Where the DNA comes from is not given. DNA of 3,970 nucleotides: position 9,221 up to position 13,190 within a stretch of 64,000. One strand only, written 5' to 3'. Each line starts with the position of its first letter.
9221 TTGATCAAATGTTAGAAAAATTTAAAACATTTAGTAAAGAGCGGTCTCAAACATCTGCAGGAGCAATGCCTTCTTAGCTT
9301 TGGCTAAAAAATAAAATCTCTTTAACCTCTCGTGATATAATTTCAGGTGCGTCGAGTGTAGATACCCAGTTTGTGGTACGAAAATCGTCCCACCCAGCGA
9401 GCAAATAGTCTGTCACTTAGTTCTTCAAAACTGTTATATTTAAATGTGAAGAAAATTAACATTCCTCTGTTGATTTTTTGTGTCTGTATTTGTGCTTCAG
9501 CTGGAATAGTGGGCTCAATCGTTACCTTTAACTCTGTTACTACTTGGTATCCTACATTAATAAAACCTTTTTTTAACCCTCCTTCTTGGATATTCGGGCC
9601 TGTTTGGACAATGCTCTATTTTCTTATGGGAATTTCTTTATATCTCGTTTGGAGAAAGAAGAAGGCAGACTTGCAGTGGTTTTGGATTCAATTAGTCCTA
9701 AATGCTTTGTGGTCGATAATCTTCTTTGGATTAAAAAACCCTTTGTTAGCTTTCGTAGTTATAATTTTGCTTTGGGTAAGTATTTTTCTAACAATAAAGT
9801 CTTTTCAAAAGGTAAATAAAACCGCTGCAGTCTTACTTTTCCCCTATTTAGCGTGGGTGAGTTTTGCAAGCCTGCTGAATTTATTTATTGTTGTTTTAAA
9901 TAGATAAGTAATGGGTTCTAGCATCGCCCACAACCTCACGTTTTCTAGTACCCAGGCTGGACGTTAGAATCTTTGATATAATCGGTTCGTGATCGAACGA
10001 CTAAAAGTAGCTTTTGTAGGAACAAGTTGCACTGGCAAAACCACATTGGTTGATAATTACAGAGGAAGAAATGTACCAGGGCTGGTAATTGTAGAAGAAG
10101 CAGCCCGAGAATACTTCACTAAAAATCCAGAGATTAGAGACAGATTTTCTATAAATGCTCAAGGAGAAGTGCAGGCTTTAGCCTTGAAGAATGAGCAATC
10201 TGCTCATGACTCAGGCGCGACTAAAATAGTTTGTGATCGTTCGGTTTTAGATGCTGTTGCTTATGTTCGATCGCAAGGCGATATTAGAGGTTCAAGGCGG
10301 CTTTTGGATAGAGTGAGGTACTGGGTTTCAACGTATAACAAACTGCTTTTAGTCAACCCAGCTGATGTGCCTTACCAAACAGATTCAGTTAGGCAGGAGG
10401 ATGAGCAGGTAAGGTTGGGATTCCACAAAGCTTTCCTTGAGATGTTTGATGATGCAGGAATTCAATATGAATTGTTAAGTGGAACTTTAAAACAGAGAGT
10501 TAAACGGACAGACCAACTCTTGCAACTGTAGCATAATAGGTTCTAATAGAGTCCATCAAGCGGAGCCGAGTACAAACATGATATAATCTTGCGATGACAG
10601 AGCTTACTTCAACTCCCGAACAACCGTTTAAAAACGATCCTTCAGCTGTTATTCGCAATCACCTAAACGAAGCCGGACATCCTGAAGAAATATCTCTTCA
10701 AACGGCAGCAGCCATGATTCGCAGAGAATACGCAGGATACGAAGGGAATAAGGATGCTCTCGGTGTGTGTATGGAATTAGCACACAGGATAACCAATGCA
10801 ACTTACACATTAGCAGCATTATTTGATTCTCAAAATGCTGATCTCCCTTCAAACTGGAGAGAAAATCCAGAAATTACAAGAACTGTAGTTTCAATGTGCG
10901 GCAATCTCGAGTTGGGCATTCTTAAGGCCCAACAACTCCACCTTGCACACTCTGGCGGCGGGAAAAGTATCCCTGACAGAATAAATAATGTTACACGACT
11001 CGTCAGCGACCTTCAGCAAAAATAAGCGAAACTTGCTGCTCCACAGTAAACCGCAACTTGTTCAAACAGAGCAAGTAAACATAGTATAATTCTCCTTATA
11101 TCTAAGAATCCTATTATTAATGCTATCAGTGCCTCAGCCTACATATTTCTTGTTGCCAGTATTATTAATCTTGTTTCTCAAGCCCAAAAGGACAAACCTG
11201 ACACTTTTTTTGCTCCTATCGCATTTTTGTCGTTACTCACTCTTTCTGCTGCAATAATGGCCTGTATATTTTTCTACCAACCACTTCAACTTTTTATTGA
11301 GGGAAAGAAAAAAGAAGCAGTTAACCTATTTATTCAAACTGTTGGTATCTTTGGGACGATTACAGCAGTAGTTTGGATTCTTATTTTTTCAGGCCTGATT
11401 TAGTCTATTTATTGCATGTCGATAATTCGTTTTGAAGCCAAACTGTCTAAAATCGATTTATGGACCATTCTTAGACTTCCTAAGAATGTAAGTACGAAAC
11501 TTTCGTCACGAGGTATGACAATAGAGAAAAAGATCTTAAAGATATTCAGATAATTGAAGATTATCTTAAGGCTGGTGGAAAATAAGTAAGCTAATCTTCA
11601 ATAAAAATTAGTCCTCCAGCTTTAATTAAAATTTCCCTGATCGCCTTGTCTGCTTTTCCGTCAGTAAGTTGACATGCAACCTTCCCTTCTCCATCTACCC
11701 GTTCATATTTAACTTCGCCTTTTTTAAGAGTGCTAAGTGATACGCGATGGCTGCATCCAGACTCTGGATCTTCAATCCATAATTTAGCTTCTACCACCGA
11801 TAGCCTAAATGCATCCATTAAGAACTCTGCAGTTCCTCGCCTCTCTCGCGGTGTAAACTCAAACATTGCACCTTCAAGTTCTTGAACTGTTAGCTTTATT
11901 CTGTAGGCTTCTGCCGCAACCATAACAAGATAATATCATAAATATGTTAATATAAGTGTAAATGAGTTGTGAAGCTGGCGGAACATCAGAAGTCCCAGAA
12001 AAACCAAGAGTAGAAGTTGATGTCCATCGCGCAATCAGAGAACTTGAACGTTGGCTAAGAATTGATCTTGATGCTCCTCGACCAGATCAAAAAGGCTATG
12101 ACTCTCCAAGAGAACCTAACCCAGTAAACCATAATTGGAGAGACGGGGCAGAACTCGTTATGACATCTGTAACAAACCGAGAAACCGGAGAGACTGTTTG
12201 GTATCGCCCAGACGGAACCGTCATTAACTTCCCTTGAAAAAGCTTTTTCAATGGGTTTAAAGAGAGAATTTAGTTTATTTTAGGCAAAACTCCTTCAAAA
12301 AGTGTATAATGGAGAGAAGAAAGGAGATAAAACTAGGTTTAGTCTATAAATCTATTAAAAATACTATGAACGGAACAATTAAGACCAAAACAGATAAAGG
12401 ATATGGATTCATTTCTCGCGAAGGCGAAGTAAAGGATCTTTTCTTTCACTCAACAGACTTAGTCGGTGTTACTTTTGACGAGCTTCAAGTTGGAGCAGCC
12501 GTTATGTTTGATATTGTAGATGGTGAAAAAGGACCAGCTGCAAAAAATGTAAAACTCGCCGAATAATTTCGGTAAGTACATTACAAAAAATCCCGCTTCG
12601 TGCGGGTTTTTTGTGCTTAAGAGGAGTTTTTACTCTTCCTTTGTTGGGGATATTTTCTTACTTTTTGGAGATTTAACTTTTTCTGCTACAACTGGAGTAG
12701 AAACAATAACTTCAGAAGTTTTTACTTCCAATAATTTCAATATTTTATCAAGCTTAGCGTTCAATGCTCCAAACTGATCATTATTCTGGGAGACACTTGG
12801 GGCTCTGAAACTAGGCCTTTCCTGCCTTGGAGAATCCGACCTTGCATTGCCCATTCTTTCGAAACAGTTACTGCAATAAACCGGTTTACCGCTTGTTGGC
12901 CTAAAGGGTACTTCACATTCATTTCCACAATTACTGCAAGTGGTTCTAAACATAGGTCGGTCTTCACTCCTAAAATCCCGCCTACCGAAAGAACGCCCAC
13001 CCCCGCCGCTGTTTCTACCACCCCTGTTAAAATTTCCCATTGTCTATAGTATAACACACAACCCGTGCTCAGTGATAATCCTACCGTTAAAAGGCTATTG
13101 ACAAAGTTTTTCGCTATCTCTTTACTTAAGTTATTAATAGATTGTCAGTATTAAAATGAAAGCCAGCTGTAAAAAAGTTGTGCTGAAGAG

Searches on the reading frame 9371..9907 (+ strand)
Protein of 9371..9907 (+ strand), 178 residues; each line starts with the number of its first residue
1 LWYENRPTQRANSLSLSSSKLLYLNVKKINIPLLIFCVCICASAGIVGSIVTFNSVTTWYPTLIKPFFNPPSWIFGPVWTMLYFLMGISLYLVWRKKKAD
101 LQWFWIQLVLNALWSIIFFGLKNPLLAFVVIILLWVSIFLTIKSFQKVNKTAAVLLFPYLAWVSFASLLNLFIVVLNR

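Call 50: search_protein_families(library=pfam, proteins=[window:9371-9907:+], max_evalue=0.001)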
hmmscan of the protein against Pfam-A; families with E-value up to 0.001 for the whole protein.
window:9371-9907:+ (178 aa): 1 family
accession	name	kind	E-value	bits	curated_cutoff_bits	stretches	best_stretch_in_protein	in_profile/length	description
PF03073.20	TspO_MBR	-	2.8e-48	163.8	24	1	38-173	2-143/145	TspO/MBR family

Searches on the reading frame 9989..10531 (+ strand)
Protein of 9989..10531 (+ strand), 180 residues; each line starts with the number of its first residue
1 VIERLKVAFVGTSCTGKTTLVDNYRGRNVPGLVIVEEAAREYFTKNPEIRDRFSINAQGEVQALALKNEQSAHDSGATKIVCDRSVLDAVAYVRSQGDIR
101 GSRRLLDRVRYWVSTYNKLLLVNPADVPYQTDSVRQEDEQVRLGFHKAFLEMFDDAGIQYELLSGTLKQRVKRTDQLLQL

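Call 50: search_protein_families(library=pfam, proteins=[window:9989-10531:+], max_evalue=0.001)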
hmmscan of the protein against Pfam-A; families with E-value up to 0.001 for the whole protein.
window:9989-10531:+ (180 aa): 1 family
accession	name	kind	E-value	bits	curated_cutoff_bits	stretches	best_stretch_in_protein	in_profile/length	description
PF13521.12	AAA_28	-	1.3e-24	87.8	27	1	6-170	1-164/164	AAA domain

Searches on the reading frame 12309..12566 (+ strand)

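Call 3: search_protein_families(library=pfam, proteins=[window:12309-12566:+], max_evalue=1)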
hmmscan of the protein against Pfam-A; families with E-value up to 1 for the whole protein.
window:12309-12566:+ (85 aa): 2 families
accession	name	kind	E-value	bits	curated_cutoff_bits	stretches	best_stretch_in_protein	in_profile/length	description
PF00313.28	CSD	-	4.1e-19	68.7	27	1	20-82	1-64/66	'Cold-shock' DNA-binding domain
PF08206.17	OB_RNB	-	0.01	15.9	24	1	28-52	6-30/58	Ribonuclease B OB domain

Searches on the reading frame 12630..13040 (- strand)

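Call 3: search_protein_families(library=pfam, proteins=[window:12630-13040:-], max_evalue=1)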
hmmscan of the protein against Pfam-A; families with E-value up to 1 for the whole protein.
window:12630-13040:- (136 aa): 4 families
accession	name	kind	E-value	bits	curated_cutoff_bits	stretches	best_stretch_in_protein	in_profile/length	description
PF23477.1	zf_Tbcl_2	-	1.1e-16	60.7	27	1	28-63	1-36/37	Probable treble clef zinc finger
PF13314.11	DUF4083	-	0.03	14.7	25.4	1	89-105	39-55/57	Domain of unknown function (DUF4083)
PF04210.18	MtrG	-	0.034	14.5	27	1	80-112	2-34/64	Tetrahydromethanopterin S-methyltransferase, subunit G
PF04879.21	Molybdop_Fe4S4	-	0.14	12.6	22.7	1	32-56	5-29/55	Molybdopterin oxidoreductase Fe4S4 domain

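Call 4: search_protein_families(library=ncbifam, proteins=[window:12630-13040:-], max_evalue=1)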
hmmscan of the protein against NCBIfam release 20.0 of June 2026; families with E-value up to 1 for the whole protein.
window:12630-13040:- (136 aa): 3 families
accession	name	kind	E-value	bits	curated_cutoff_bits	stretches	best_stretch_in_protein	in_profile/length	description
TIGR04272.1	cxxc_cxxc_Mbark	domain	5.7e-17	61.2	36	1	28-62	1-35/37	CxxC-x17-CxxC domain-containing protein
NF041070.1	carrier_LysW_Arch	domain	0.04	14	75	1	33-59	3-29/57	alpha-aminoadipate/glutamate carrier protein LysW/ArgW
TIGR01149.1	mtrG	equivalog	0.15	12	50.65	1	80-112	4-36/70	tetrahydromethanopterin S-methyltransferase subunit MtrG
